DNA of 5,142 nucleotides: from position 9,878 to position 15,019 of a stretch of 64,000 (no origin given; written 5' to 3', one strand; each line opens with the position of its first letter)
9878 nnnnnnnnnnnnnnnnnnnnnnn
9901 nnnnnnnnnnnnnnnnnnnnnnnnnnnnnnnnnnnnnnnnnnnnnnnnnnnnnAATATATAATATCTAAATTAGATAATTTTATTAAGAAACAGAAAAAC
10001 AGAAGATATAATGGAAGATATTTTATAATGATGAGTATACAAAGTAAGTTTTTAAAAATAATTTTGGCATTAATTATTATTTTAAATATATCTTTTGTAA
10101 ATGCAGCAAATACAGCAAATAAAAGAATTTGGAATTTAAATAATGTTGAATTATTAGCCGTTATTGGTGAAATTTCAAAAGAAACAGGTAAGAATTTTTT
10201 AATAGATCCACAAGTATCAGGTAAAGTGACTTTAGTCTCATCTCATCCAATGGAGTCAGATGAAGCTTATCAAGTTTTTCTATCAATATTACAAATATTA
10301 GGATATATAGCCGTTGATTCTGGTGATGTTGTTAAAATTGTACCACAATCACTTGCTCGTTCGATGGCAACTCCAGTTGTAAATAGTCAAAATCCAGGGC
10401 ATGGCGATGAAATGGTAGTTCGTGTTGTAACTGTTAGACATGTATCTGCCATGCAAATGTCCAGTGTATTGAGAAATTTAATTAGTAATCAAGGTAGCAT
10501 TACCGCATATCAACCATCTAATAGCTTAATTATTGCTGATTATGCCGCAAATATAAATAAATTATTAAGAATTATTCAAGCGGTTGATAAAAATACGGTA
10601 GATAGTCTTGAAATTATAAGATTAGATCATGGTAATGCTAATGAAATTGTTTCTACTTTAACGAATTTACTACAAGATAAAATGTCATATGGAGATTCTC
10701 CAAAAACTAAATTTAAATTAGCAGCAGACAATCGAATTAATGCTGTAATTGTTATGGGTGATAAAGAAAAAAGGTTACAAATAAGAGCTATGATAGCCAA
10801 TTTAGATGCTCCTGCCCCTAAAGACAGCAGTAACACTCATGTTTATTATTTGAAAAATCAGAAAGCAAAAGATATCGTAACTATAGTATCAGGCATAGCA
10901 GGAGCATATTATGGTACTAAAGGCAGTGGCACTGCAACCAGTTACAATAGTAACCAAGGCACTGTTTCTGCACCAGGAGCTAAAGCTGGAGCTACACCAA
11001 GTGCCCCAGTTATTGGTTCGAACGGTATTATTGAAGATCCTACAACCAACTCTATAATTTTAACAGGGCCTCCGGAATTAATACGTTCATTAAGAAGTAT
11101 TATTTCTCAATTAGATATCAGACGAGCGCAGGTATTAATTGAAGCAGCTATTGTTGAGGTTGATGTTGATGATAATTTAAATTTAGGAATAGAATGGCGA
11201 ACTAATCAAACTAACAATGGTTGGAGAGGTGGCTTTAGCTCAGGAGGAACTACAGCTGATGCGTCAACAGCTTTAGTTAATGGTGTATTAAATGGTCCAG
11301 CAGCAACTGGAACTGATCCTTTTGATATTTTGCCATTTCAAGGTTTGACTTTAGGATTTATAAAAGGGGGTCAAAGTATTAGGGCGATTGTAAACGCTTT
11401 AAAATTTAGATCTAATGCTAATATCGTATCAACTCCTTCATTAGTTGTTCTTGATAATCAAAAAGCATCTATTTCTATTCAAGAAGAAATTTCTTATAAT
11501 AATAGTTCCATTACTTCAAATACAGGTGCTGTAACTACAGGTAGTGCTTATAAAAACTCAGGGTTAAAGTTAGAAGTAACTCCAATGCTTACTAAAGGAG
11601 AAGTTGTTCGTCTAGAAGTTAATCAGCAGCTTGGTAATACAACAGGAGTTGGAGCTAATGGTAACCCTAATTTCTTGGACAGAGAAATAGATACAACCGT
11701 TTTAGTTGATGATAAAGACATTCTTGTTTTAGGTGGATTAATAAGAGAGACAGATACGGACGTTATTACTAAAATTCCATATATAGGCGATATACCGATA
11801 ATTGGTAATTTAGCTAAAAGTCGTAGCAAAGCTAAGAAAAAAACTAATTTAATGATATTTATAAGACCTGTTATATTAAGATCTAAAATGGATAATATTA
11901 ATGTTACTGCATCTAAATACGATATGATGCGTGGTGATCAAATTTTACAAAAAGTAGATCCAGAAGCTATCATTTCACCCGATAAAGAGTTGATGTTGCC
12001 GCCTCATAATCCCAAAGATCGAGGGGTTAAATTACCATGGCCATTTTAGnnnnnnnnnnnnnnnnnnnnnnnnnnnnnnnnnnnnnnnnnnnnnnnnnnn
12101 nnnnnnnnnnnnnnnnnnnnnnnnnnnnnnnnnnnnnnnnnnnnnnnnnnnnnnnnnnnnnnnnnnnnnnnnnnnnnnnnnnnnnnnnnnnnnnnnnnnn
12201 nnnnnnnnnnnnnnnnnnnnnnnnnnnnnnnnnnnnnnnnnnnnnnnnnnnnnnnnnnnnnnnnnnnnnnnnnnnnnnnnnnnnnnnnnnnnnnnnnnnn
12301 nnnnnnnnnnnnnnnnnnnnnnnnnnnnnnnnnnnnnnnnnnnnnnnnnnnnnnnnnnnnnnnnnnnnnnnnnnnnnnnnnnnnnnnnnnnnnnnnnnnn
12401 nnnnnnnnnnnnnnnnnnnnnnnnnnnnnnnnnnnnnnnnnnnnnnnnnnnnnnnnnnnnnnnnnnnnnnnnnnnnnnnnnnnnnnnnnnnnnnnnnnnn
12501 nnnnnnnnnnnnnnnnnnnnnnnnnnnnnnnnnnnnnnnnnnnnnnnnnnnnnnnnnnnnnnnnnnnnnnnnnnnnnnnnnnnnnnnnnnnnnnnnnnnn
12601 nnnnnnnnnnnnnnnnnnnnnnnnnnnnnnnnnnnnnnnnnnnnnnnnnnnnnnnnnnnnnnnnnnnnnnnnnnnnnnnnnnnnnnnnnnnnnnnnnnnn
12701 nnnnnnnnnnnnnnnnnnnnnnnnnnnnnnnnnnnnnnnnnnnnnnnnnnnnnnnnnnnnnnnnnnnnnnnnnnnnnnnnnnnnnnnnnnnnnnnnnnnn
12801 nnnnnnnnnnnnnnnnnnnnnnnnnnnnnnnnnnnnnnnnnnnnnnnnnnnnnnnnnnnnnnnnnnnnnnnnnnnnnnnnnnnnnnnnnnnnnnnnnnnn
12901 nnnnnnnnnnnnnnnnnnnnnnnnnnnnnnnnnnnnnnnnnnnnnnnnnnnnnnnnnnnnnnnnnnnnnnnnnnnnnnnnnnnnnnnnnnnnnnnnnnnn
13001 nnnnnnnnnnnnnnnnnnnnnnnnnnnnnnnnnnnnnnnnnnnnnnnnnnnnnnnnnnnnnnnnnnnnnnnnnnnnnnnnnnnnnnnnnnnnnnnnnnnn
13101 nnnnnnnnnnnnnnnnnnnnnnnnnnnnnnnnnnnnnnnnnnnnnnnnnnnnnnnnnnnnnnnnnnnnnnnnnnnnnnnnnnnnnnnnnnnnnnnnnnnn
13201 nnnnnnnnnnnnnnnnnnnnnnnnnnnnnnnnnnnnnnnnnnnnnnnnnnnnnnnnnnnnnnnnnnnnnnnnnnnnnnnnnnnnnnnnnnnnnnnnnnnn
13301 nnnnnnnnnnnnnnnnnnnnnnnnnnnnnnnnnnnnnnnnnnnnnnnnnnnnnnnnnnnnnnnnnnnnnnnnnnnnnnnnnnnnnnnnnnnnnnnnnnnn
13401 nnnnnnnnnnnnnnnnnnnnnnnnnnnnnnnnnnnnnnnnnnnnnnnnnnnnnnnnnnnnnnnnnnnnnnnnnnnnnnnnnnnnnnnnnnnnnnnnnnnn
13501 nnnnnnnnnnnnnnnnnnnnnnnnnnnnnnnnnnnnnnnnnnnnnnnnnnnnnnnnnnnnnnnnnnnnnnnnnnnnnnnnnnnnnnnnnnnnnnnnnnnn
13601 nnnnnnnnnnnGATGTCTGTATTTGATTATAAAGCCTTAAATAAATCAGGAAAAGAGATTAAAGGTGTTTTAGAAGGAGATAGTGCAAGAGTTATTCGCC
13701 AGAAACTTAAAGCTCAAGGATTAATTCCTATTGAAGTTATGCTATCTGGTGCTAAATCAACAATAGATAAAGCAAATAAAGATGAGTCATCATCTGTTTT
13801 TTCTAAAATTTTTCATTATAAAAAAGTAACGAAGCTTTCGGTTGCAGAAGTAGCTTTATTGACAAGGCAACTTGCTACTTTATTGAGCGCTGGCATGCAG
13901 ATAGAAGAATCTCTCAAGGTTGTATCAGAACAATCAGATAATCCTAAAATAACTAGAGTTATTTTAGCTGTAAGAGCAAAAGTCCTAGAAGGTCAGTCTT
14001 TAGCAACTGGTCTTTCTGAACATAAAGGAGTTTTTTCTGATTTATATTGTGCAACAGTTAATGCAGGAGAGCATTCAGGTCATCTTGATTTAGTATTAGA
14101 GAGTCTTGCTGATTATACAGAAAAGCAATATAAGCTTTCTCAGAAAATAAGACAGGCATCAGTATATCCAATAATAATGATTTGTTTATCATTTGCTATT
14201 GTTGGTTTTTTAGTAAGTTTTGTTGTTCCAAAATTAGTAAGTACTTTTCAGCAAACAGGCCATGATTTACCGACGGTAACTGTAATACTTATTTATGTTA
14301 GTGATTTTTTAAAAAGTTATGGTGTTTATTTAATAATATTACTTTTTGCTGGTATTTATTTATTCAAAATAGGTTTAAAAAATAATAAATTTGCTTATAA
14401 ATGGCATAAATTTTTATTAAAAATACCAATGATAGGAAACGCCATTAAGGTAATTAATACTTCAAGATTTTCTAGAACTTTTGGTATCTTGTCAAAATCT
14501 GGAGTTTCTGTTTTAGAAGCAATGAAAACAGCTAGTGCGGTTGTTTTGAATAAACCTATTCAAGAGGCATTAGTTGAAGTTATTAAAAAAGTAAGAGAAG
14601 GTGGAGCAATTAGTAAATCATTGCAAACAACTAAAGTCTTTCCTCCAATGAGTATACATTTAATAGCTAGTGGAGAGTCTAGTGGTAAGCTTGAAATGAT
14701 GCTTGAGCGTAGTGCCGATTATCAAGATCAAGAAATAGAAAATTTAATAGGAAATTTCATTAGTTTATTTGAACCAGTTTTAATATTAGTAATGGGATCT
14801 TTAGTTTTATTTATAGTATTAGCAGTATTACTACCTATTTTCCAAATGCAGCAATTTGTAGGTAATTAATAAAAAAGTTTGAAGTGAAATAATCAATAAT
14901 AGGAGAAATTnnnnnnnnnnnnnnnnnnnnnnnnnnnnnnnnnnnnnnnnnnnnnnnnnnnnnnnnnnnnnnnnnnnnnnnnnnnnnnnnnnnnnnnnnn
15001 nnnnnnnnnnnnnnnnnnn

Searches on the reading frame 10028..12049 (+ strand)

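Call 113: search_protein_families(library=pfam, proteins=[window:10028-12049:+], max_evalue=0.00001)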
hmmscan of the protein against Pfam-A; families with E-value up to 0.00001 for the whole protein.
window:10028-12049:+ (673 aa): 3 families
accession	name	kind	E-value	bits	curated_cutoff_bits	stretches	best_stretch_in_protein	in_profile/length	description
PF00263.26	Secretin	-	3.4e-44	150.8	27.5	1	457-618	1-169/169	Bacterial type II and III secretion system protein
PF03958.22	Secretin_N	-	3.5e-39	133.3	28.2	3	270-368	1-69/69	Bacterial type II/III secretion system short domain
PF21305.2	type_II_gspD_N0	-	1.7e-24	85.9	27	1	36-104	2-71/71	GspD-like, N0 domain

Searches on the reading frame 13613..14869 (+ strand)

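Call 113: search_protein_families(library=pfam, proteins=[window:13613-14869:+], max_evalue=0.00001)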
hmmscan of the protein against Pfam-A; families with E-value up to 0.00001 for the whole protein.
window:13613-14869:+ (418 aa): 1 family
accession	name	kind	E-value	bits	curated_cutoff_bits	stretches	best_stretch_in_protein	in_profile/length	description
PF00482.28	T2SSF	-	4.3e-63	211.3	25.2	2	84-206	2-125/125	Type II secretion system (T2SS), protein F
